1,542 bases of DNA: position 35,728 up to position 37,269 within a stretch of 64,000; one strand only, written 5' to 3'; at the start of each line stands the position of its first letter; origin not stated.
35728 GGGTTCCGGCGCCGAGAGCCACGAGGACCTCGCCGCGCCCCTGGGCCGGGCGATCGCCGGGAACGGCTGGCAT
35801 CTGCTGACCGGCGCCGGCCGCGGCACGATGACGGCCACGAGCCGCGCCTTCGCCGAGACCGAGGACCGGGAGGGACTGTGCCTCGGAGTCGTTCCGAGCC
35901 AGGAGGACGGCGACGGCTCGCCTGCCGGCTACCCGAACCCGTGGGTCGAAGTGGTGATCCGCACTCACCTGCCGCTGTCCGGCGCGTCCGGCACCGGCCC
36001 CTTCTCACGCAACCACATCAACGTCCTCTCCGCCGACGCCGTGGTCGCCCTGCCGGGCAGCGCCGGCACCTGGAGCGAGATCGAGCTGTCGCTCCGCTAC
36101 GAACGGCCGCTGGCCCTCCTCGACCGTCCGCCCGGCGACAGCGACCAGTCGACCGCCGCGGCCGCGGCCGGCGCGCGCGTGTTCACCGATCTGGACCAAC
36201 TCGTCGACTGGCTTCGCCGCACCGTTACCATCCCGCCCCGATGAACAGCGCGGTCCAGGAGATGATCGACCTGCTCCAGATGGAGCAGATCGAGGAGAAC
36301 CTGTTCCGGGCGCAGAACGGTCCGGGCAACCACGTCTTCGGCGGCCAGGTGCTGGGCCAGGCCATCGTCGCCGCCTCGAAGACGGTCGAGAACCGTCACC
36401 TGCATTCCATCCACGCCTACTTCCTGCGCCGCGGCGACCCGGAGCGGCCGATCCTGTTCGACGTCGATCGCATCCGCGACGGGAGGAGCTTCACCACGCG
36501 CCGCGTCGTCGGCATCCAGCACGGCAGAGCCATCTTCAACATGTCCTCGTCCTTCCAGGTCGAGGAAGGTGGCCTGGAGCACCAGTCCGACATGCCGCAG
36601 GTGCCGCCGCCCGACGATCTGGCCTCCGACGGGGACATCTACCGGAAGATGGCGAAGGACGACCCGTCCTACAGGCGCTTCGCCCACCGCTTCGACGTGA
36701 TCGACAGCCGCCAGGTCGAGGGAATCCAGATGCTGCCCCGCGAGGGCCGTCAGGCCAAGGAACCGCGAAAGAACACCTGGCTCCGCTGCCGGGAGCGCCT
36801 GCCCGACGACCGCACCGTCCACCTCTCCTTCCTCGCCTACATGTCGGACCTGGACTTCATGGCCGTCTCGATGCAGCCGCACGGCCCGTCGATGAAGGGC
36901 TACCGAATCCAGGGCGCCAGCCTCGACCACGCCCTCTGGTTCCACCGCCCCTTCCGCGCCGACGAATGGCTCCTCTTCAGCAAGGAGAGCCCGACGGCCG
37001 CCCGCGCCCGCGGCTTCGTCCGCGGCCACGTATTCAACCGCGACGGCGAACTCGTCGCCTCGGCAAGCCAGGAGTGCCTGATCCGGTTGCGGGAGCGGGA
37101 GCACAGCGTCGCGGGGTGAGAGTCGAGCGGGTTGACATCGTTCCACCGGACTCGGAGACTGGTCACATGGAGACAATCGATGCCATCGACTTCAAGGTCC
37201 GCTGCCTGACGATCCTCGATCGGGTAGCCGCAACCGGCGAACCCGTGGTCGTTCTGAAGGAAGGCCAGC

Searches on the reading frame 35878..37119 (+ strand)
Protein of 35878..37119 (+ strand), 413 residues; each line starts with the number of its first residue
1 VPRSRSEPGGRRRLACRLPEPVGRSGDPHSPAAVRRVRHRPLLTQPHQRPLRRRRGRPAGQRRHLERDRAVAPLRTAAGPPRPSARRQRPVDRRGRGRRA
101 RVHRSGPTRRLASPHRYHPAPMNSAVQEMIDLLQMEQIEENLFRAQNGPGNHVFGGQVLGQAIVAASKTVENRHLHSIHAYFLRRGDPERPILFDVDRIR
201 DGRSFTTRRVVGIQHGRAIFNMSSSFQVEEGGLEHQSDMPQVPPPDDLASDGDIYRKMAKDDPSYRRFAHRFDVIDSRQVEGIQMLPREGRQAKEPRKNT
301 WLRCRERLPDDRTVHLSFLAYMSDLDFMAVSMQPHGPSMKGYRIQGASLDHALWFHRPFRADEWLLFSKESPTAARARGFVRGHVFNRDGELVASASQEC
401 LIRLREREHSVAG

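Call 55: search_protein_families(library=pfam, proteins=[window:35878-37119:+], max_evalue=0.001)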
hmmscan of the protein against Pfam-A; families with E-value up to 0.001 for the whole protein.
window:35878-37119:+ (413 aa): 3 families
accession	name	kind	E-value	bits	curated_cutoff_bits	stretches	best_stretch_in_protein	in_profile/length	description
PF02551.21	Acyl_CoA_thio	-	1.1e-38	132.5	21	2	290-399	25-130/132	Acyl-CoA thioesterase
PF20789.3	4HBT_3C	-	1.1e-27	97.3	24.1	1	259-402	15-140/140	Acyl-CoA thioesterase C-terminal domain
PF13622.12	4HBT_3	-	3.3e-20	72.6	24.3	1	149-227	7-83/83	Acyl-CoA thioesterase N-terminal domain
